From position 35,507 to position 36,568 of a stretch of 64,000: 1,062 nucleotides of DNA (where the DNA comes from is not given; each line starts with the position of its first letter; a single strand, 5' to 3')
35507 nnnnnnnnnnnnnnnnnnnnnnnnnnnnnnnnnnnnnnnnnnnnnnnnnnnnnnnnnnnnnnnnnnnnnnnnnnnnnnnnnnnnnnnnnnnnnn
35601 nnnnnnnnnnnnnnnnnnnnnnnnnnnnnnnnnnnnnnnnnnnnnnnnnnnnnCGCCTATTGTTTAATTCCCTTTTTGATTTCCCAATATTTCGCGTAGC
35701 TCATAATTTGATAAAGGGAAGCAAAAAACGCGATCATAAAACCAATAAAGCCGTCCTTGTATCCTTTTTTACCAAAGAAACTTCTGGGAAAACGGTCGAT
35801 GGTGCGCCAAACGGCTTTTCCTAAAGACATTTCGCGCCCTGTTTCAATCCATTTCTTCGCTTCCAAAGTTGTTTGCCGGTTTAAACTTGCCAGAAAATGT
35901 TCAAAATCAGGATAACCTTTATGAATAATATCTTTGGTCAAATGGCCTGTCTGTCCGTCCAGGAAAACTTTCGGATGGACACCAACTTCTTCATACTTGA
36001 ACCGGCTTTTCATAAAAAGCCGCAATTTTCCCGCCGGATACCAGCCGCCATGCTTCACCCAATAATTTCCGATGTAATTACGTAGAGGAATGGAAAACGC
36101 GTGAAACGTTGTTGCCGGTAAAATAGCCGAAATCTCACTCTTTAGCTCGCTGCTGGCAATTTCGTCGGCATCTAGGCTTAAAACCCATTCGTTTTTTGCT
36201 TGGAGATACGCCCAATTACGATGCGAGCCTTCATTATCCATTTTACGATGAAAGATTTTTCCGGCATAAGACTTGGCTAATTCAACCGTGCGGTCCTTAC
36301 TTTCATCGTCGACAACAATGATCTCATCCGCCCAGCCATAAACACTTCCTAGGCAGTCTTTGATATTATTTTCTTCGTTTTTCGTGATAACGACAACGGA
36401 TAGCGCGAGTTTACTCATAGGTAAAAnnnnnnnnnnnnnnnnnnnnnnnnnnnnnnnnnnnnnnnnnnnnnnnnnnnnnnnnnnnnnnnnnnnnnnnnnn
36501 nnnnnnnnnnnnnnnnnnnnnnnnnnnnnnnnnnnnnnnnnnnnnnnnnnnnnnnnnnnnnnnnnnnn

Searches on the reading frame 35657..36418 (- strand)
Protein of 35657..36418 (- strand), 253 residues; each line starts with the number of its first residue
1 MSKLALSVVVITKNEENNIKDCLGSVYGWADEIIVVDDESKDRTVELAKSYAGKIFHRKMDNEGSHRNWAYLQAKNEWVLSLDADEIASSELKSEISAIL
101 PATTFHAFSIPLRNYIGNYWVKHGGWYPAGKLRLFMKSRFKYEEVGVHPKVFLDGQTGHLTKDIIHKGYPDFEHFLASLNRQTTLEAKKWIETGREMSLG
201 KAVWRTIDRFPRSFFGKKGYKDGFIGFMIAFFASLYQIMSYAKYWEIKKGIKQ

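Call 63: search_protein_families(library=pfam, proteins=[window:35657-36418:-], max_evalue=0.0001)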
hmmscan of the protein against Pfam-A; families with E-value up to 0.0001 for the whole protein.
window:35657-36418:- (253 aa): 2 families
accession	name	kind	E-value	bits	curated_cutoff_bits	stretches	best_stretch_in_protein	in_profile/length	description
PF00535.33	Glycos_transf_2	-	4.2e-18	66.3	23.3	1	7-95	1-98/168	Glycosyl transferase family 2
PF13704.12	Glyco_tranf_2_4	-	1.4e-06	29.1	27.5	1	13-88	1-84/98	Glycosyl transferase family 2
